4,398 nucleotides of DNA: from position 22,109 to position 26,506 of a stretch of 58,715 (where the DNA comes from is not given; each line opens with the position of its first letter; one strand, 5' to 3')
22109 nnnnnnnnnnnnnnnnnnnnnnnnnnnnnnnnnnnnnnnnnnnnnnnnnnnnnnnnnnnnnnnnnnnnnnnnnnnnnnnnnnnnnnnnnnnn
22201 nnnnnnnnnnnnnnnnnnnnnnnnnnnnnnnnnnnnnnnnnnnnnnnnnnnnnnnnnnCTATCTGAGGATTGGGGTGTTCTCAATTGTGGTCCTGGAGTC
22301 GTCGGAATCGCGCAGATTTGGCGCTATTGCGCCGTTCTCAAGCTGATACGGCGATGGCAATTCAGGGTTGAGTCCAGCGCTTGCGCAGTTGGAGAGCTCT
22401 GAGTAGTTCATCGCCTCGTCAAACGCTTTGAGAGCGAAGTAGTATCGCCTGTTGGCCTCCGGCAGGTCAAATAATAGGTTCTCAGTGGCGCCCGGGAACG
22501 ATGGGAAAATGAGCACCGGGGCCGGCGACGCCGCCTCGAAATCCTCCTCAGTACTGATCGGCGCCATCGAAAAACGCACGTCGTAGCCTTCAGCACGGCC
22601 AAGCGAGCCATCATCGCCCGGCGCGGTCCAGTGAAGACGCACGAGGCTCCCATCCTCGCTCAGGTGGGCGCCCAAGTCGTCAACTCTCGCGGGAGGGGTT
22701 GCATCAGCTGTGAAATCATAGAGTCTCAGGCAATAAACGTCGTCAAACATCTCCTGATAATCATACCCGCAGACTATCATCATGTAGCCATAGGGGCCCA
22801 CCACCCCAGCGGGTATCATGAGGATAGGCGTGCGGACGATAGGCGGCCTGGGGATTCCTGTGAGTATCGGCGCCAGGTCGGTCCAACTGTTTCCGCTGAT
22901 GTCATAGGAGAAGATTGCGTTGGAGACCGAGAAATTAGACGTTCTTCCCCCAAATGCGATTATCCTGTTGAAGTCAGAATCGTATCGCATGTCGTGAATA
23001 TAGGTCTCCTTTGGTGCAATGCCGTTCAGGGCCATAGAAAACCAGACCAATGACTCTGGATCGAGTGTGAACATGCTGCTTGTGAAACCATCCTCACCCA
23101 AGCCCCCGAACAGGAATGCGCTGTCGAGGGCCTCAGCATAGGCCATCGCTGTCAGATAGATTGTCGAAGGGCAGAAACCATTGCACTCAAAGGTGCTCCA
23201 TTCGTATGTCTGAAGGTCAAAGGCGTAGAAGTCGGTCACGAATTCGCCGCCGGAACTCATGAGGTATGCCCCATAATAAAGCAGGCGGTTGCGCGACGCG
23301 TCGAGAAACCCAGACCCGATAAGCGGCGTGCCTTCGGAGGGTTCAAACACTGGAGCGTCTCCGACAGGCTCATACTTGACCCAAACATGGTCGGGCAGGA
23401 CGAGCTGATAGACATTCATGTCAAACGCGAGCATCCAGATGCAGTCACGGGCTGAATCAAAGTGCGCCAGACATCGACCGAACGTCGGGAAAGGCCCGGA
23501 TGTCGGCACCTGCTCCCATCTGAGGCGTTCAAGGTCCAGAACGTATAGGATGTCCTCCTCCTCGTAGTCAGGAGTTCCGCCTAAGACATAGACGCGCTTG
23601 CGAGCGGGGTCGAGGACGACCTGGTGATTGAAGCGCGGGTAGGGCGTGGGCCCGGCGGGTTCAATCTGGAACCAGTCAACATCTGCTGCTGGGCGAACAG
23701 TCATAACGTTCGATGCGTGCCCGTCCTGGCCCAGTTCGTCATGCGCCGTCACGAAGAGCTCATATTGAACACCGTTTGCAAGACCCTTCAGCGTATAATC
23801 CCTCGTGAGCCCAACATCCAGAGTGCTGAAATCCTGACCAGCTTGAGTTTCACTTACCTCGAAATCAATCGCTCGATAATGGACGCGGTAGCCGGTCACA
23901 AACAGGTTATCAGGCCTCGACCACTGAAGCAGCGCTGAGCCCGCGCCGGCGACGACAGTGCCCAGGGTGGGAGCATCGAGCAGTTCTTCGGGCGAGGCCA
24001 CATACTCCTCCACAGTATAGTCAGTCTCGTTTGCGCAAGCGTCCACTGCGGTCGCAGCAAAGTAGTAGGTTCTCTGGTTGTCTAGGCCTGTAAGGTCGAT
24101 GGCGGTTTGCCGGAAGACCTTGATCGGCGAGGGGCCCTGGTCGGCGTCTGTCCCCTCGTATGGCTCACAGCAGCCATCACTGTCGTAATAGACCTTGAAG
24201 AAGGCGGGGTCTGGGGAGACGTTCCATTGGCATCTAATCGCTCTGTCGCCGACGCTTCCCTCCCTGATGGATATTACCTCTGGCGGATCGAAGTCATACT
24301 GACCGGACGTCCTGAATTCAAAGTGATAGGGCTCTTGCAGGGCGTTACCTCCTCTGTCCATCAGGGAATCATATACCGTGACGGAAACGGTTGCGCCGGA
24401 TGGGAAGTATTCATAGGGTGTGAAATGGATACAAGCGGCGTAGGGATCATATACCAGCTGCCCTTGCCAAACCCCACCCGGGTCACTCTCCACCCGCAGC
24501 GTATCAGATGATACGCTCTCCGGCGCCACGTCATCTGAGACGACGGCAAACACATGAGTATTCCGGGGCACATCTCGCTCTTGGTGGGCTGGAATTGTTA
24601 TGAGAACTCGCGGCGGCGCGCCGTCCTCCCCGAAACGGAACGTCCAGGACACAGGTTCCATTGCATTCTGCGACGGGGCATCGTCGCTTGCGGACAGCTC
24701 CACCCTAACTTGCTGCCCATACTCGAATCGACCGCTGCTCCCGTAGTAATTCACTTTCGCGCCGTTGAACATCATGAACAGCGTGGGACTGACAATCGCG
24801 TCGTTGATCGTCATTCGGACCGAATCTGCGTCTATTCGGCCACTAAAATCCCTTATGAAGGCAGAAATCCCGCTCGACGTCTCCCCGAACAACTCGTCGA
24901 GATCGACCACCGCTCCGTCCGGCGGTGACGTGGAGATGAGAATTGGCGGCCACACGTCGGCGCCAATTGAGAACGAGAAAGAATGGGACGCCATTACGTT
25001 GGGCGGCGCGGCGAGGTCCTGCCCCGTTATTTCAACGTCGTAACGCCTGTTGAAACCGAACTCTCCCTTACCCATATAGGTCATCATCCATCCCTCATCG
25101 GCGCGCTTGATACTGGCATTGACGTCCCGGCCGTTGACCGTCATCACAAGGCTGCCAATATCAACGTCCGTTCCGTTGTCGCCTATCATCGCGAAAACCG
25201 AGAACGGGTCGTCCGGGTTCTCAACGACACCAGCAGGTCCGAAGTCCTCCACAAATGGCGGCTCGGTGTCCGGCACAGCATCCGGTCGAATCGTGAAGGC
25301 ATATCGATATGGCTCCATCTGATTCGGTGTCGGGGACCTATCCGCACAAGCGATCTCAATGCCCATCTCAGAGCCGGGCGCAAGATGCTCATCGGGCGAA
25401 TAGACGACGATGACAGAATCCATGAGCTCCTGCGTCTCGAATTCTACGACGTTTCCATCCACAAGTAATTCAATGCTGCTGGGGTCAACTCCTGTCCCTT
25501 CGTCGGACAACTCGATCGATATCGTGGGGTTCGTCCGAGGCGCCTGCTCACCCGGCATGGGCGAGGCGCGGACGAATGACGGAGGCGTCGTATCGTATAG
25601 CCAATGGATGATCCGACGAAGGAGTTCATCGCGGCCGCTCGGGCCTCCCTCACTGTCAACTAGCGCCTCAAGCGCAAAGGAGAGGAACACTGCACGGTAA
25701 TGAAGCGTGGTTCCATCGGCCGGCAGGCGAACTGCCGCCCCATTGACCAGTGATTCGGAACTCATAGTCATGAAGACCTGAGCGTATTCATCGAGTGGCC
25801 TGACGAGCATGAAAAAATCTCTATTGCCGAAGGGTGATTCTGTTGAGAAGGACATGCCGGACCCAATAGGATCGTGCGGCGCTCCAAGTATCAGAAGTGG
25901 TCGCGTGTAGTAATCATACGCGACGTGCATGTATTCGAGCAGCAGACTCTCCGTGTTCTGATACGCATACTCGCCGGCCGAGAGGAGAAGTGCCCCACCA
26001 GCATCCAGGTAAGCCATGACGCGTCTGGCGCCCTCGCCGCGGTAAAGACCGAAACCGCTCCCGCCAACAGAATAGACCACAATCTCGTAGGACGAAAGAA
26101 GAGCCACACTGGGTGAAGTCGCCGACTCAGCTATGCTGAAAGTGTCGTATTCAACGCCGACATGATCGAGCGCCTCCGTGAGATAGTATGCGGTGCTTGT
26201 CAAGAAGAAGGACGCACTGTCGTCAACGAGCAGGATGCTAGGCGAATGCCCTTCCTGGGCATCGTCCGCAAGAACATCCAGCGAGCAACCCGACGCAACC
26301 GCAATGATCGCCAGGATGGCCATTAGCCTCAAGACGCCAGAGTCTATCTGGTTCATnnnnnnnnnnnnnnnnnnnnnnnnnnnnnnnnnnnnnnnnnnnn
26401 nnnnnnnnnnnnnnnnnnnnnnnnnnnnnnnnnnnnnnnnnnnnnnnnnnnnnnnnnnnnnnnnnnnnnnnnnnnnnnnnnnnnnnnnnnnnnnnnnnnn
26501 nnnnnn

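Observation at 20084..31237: Translationally coupled five-gene surface operon headed by a multiheme cytochrome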

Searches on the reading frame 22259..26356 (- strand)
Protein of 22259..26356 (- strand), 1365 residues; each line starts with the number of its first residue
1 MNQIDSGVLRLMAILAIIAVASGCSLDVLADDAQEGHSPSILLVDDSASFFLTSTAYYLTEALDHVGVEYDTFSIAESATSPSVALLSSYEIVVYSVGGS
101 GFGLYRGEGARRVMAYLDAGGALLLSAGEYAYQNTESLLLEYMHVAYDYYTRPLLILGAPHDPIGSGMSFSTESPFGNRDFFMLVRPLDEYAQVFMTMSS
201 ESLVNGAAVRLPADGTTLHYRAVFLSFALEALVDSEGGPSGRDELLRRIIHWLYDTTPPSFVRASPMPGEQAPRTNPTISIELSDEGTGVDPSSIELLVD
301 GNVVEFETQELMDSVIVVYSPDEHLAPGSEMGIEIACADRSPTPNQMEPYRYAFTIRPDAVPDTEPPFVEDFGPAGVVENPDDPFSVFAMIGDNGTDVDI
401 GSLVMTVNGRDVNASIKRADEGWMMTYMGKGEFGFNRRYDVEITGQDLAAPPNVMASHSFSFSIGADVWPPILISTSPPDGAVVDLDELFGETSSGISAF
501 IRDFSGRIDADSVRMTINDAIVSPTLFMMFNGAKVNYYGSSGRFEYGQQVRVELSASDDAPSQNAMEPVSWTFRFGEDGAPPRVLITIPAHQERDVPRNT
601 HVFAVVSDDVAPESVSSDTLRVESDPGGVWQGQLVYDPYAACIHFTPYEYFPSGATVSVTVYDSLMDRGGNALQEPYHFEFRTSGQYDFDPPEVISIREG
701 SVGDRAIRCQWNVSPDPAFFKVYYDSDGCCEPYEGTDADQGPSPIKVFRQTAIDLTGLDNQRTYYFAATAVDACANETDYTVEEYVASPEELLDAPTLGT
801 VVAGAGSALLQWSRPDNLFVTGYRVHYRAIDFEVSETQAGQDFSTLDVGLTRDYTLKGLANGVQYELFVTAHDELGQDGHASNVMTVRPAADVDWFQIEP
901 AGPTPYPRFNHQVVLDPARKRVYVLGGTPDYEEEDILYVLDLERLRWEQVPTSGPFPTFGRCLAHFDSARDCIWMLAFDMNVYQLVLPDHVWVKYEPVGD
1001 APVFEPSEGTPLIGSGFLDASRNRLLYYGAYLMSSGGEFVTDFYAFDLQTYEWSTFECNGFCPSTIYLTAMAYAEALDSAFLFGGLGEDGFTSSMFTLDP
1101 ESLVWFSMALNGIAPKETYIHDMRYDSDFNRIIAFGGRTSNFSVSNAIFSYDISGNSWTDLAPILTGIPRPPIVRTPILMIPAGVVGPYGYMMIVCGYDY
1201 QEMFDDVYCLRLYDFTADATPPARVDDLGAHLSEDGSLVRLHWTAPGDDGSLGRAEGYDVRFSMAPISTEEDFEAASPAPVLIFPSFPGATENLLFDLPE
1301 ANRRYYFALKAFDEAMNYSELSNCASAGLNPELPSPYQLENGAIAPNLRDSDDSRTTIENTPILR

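Call 5: search_protein_families(library=pfam, proteins=[window:22259-26356:-], max_evalue=0.01)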
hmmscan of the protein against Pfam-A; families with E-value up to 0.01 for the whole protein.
window:22259-26356:- (1365 aa): 11 families
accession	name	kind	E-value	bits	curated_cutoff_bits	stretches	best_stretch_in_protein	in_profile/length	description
PF24681.1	Kelch_KLHDC2_KLHL20_DRC7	-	1.5e-32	113.1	50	2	1023-1212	9-186/221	KLHDC2/KLHL20/DRC7 Kelch-repeats domain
PF24981.1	Beta-prop_ATRN-LZTR1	-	2e-18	67.1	50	2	1022-1163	49-197/289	Attractin/LZTR1 beta-propeller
PF13205.12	Big_5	-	7.6e-16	59.2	23.6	1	578-683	1-105/105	Bacterial Ig-like domain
PF13418.12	Kelch_4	-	2.4e-13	50.2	21.6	1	1130-1163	13-46/49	Galactose oxidase, central domain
PF13964.12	Kelch_6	-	2.8e-11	43.4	25.3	1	1130-1166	12-48/50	Kelch motif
PF00041.27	fn3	-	3.3e-11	43.7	25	1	795-887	2-83/84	Fibronectin type III domain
PF13415.12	Kelch_3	-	1e-10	41.9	22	0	1026-1054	6-31/48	Galactose oxidase, central domain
PF01344.31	Kelch_1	-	1e-07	31.8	20.1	0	1130-1163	12-44/46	Kelch motif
PF13854.13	Kelch_HCF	-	3.7e-07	30.2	113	0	886-962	162-241/345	Host cell factor, Kelch-repeats domain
PF07646.21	Kelch_2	-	0.00022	21.5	21.3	0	1130-1164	12-47/48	Kelch motif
PF25059.1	FN3_DSCAM-DSCAML_C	-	0.0083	16.9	39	0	821-888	21-81/89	DSCAM/DSCAML C-terminal Fn3-like domain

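Call 6: search_protein_families(library=ncbifam, proteins=[window:22259-26356:-], max_evalue=0.01)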
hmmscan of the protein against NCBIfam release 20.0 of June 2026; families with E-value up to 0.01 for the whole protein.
window:22259-26356:- (1365 aa): 2 families
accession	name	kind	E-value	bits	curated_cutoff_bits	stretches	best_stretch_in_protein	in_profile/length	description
NF045522.1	MXAN_2561_fam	equivalog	2.9e-10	40.1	150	1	686-780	163-250/304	MXAN_2561 family MXYO-CTERM-anchored protein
TIGR00868.1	hCaCC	subfamily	3.7e-09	35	900.85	1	1217-1325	751-862/863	calcium-activated chloride channel protein 1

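Call 51: search_solved_structures(query=window:22259-26356:-, max_evalue=0.01)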
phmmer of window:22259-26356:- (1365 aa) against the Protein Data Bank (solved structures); distinct sequences matched with E-value up to 0.01: 18.
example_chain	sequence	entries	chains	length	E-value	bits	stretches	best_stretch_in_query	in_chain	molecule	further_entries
9d8p_A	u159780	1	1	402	1.3e-10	42.9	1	1021-1163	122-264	Kelch domain-containing protein 10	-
8glv_Eb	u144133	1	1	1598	1.8e-09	39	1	1081-1169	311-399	Flagellar associated protein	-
8ebl_A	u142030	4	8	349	7.3e-06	27.1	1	1044-1166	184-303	Kelch domain-containing protein 2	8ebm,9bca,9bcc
9bc9_A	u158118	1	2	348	8.2e-06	26.9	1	1044-1166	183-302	Kelch domain-containing protein 2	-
8sge_A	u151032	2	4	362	9.6e-06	26.7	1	1044-1166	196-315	Kelch domain-containing protein 2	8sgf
6do3_A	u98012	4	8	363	9.7e-06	26.7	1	1044-1166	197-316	Kelch domain-containing protein 2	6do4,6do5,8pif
8uxs_A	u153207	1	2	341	9.8e-06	26.7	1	1044-1166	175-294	Kelch domain-containing protein 2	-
8ebn_A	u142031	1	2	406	1.4e-05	26.1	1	1044-1166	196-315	Kelch domain-containing protein 2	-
8sh2_B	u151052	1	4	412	1.5e-05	26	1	1044-1166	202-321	Kelch domain-containing protein 2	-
5gq0_B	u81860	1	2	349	4.4e-05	24.5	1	1023-1161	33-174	Epithiospecifier protein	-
5a10_A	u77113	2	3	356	0.00013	22.9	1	1041-1160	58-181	THIOCYANATE FORMING PROTEIN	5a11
9mey_B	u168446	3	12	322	0.00097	20.1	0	1037-1175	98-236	Leucine-zipper-like transcriptional regulator 1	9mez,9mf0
9tsn_A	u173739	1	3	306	0.001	20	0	1034-1166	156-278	Kelch protein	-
9tp5_A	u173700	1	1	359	0.0013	19.6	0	875-993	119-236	Serine/threonine-protein phosphatase BSU1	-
5gqt_A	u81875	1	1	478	0.0015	19.5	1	992-1159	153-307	Nitrile-specifier protein 1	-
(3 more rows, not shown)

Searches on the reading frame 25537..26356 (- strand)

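Call 48: search_protein_families(library=pfam, proteins=[window:25540-26356:-], max_evalue=5)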
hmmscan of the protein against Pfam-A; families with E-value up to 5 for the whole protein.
window:25540-26356:- (272 aa): 0 families

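Call 90: search_solved_structures(query=window:25537-26266:-, max_evalue=10)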
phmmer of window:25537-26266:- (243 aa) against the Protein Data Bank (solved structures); distinct sequences matched with E-value up to 10: 1.
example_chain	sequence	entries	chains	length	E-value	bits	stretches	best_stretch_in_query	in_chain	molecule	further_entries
7rdr_A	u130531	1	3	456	1.9e-05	27.7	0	209-226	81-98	Circular tendon repeat protein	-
